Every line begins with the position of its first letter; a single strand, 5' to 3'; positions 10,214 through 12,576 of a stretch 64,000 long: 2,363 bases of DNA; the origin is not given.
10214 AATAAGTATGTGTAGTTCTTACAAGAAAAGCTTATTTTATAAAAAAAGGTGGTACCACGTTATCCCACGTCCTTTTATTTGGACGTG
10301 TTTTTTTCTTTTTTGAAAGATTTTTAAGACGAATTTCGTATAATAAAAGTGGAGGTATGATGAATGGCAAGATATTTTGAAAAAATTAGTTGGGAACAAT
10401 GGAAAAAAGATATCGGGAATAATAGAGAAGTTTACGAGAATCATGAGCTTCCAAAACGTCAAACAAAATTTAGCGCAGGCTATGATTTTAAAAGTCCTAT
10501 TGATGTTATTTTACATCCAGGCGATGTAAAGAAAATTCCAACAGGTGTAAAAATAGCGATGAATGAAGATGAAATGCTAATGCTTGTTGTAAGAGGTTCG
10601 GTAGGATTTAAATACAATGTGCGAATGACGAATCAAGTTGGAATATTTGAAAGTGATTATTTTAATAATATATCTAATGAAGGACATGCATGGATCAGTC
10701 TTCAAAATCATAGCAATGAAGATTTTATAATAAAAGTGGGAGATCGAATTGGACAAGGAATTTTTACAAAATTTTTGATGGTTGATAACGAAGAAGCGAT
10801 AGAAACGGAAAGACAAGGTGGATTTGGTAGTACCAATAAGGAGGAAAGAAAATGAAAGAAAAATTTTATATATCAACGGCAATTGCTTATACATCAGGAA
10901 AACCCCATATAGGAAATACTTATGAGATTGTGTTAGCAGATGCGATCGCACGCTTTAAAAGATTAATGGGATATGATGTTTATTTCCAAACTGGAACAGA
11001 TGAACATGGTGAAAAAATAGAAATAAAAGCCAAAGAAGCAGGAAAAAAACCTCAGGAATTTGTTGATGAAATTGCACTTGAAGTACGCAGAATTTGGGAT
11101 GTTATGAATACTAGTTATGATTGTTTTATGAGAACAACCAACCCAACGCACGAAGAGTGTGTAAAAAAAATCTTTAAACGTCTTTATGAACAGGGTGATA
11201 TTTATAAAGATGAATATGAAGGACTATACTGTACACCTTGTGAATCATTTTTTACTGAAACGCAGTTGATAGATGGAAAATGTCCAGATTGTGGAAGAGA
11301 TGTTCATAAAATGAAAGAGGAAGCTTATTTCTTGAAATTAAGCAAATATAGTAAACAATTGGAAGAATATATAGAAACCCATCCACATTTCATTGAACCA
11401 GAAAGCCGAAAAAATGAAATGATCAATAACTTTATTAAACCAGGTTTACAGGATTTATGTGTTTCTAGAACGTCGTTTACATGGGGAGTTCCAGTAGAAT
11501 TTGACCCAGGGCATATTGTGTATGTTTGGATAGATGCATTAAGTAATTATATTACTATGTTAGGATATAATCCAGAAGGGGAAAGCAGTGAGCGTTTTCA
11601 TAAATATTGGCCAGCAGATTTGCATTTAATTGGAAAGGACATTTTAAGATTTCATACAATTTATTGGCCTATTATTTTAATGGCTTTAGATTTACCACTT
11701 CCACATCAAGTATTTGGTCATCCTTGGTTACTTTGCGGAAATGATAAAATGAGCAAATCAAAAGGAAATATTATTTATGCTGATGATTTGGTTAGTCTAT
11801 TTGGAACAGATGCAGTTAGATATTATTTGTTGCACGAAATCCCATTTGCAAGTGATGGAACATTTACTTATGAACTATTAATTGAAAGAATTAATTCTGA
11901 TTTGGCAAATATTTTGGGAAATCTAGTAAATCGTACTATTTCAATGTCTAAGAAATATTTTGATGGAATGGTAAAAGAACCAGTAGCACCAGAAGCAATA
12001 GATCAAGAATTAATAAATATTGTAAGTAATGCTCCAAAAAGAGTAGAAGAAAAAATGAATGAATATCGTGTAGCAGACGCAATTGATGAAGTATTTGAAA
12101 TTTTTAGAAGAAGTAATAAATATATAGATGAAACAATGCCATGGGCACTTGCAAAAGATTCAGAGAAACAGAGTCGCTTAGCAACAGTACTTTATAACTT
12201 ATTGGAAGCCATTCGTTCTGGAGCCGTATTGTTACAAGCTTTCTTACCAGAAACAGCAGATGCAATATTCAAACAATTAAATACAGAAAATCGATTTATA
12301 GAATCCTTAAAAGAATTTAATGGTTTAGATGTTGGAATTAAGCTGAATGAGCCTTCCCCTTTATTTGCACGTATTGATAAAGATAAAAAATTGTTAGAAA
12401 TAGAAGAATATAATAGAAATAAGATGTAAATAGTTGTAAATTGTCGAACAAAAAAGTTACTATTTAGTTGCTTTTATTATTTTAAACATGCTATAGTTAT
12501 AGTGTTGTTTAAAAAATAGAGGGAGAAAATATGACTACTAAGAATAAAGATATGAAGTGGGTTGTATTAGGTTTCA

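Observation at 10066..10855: T-box leader placed ahead of a dut-metG bicistron (dUTPase under tRNA-Met sensing)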

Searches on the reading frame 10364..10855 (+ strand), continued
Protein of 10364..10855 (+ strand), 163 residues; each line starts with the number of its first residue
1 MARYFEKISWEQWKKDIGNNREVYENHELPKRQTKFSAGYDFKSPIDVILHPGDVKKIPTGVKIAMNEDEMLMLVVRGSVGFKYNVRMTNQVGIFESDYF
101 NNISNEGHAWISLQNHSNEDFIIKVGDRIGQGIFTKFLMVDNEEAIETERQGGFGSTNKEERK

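Call 41: search_protein_families(library=pfam, proteins=[L010:1726-2454:+, L011:3064-3999:+])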
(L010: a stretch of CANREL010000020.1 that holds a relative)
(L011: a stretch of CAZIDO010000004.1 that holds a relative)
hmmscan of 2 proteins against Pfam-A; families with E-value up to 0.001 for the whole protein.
L010:1726-2454:+ (243 aa): 4 families
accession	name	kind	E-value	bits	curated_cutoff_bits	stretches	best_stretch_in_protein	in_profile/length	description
PF13561.12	adh_short_C2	-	1.8e-55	188.5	27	1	11-243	5-235/236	Enoyl-(Acyl carrier protein) reductase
PF00106.31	adh_short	-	1.7e-52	178.2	26.6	1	3-196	1-192/195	short chain dehydrogenase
PF08659.16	KR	-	6e-10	39.8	22.6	1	5-124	3-124/180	KR domain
PF01370.27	Epimerase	-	1.6e-05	24.9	20.9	1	5-179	1-168/240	NAD dependent epimerase/dehydratase family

L011:3064-3999:+ (312 aa): 1 family
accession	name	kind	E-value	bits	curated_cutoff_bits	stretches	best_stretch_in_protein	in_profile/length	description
PF01368.27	DHH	-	1.6e-05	25.6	28.1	1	6-131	3-116/125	DHH family, N-terminal domain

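Call 42: search_protein_families(library=ncbifam, proteins=[L010:1726-2454:+, L011:3064-3999:+])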
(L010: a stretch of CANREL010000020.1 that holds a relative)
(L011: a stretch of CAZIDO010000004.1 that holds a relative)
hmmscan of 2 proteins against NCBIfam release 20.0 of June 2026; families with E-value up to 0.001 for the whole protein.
L010:1726-2454:+ (243 aa): 234 families (the best 25 are shown)
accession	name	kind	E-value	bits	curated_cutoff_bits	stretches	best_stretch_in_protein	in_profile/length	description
TIGR01830.1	3oxo_ACP_reduc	equivalog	1.6e-62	211.3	297.75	1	5-242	1-237/239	3-oxoacyl-[acyl-carrier-protein] reductase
NF004198.0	PRK05653.1-3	equivalog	2.6e-58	197.4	296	1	2-242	7-245/248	3-oxoacyl-ACP reductase FabG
NF009464.0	PRK12824.1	subfamily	1.2e-57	195.4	269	1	1-243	1-242/245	3-oxoacyl-ACP reductase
NF009466.0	PRK12826.1-2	subfamily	5e-57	193.2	222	1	1-242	2-243/248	3-oxoacyl-ACP reductase FabG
NF005559.1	PRK07231.1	subfamily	6e-56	189.7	215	1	2-242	4-246/249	glucose 1-dehydrogenase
NF004199.0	PRK05653.1-4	equivalog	1.1e-54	185.6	301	1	3-242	6-244/247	3-oxoacyl-ACP reductase FabG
NF052558.1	MBtsdlDhBudC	equivalog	4e-54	183.8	270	1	2-242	3-240/250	meso-2,3-butanediol dehydrogenase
TIGR01829.1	AcAcCoA_reduct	subfamily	1.1e-53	182.4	302.1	1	3-242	1-239/242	acetoacetyl-CoA reductase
NF005067.0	PRK06484.1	equivalog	6.2e-53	180.1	713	1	2-243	9-251/524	short chain dehydrogenase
NF005309.0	PRK06841.1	subfamily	8.3e-53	179.5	286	1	2-243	15-252/255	GolD/DthD family dehydrogenase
NF006070.0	PRK08213.1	subfamily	1.8e-50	171.9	279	1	3-242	13-255/259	gluconate 5-dehydrogenase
NF004791.0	PRK06138.1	equivalog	1.8e-47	161.8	312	1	2-242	5-248/252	SDR family oxidoreductase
NF005893.0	PRK07856.1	equivalog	2e-47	161.6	255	1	2-242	9-240/255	SDR family oxidoreductase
TIGR01963.1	PHB_DH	subfamily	2.3e-47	161.4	307.05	1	3-243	2-252/255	3-hydroxybutyrate dehydrogenase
NF009093.0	PRK12429.1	subfamily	2.7e-47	161.3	258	1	2-243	5-256/259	3-hydroxybutyrate dehydrogenase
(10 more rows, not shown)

L011:3064-3999:+ (312 aa): 0 families

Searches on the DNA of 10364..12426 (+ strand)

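Call 9: search_rna_families(sources=[L001, L002, L003, L004, L005, L006, L007, L008, L009, L010, L011], threshold=gathering)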
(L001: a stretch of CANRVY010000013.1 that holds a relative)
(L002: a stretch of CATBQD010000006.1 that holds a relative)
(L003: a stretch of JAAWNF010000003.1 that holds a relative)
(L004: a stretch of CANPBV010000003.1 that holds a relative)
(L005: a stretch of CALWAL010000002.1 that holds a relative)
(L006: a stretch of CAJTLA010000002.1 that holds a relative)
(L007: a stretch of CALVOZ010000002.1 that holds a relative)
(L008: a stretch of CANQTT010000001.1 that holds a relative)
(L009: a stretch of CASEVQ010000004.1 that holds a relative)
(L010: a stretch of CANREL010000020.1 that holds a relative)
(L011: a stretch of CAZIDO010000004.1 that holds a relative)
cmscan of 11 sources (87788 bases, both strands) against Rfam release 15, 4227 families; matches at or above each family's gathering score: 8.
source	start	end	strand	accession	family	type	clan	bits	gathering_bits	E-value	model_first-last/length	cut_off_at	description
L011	2347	2542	+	RF00230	T-box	Cis-reg; leader;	-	122.8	93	1.4e-26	1-219/219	no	T-box leader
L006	3728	3956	+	RF00230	T-box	Cis-reg; leader;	-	121.2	93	3.6e-26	1-219/219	no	T-box leader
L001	2356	2583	+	RF00230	T-box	Cis-reg; leader;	-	113.1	93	4.5e-24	1-219/219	no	T-box leader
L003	3701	3927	+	RF00230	T-box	Cis-reg; leader;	-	111.5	93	1.1e-23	1-219/219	no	T-box leader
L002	3697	3925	+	RF00230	T-box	Cis-reg; leader;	-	108.5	93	6.5e-23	1-219/219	no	T-box leader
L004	3699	3927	+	RF00230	T-box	Cis-reg; leader;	-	107.3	93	1.4e-22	1-219/219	no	T-box leader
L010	986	1191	+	RF00230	T-box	Cis-reg; leader;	-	96.4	93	8.9e-20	1-219/219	no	T-box leader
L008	3763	3962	+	RF00230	T-box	Cis-reg; leader;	-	93.1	93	6.1e-19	1-219/219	no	T-box leader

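Call 10: search_rna_families(sources=[L012, L013, L014, L015, L016, L017, L018, L019, L020, L021], threshold=gathering)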
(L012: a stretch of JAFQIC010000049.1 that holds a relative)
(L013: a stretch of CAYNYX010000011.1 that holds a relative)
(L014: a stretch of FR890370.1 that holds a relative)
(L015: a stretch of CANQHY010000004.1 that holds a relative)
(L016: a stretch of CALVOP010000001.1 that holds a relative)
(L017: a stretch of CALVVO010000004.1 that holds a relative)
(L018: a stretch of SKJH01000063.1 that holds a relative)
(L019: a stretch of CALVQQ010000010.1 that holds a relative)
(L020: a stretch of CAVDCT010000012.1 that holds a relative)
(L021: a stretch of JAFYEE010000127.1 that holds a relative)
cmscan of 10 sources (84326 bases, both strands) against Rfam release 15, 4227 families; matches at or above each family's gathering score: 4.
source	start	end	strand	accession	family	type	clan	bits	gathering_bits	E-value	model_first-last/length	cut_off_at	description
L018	3791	3971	+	RF00230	T-box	Cis-reg; leader;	-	101.9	93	3.2e-21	1-219/219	no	T-box leader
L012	3786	3968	+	RF00230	T-box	Cis-reg; leader;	-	99.4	93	1.4e-20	1-219/219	no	T-box leader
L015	3777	3969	+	RF00230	T-box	Cis-reg; leader;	-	97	93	5.8e-20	1-219/219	no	T-box leader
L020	3769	3972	+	RF00230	T-box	Cis-reg; leader;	-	96.1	93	1e-19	1-219/219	no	T-box leader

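Call 13: search_rna_families(sources=[L005, L007, L009, L013, L016, L017, L019, L014], threshold=evalue, max_evalue=0.01)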
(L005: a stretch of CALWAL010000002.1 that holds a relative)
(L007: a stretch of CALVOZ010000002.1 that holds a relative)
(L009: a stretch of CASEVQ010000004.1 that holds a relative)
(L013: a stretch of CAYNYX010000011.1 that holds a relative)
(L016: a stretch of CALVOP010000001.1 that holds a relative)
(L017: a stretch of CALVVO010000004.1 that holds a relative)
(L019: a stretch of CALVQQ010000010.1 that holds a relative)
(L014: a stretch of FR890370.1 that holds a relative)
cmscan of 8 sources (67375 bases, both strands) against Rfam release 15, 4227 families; matches with E-value up to 0.01: 4.
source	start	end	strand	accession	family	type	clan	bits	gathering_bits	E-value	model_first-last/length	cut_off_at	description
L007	3775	3968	+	RF00230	T-box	Cis-reg; leader;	-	90.4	93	2.4e-18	1-219/219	no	T-box leader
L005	3781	3971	+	RF00230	T-box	Cis-reg; leader;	-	89.6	93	3.8e-18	1-219/219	no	T-box leader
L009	3772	3963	+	RF00230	T-box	Cis-reg; leader;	-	84.3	93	9e-17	1-219/219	no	T-box leader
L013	3658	3897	+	RF00230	T-box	Cis-reg; leader;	-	82.2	93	3.1e-16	1-219/219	no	T-box leader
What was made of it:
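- There is no T-box at E<=0.01 in L014, L016, L017 and L019, which have dut without metG (call 13), and none at gathering score in L021 (call 10).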

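Call 25: search_rna_families(sources=[L023, L024, L025, L046, L096, L022, L044, L053, L068], threshold=evalue, max_evalue=0.01)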
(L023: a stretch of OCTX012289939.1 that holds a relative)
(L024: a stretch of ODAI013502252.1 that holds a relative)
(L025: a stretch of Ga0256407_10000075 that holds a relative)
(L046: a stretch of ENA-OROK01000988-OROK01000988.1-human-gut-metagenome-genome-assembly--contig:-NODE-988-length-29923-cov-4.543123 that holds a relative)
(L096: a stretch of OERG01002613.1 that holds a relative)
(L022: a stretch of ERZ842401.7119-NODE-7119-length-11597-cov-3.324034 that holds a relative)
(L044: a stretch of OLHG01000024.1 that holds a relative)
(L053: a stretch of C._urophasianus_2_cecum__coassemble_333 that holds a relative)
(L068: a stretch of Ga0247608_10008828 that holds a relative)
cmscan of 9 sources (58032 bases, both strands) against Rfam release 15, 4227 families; matches with E-value up to 0.01: 5.
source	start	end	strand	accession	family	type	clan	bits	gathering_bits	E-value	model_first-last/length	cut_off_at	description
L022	2289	2488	+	RF00230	T-box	Cis-reg; leader;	-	128.3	93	3.5e-28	1-219/219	no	T-box leader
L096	635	836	+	RF00230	T-box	Cis-reg; leader;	-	117.2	93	2.5e-25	1-219/219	no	T-box leader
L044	2266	2463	+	RF00230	T-box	Cis-reg; leader;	-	100.6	93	4.7e-21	1-219/219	no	T-box leader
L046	2129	2310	+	RF00230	T-box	Cis-reg; leader;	-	76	93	1e-14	1-219/219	no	T-box leader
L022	7458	7526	-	RF03064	RAGATH-18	Gene; sRNA;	-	58.8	44.9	4.3e-09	1-71/71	no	RAGATH-18 RNA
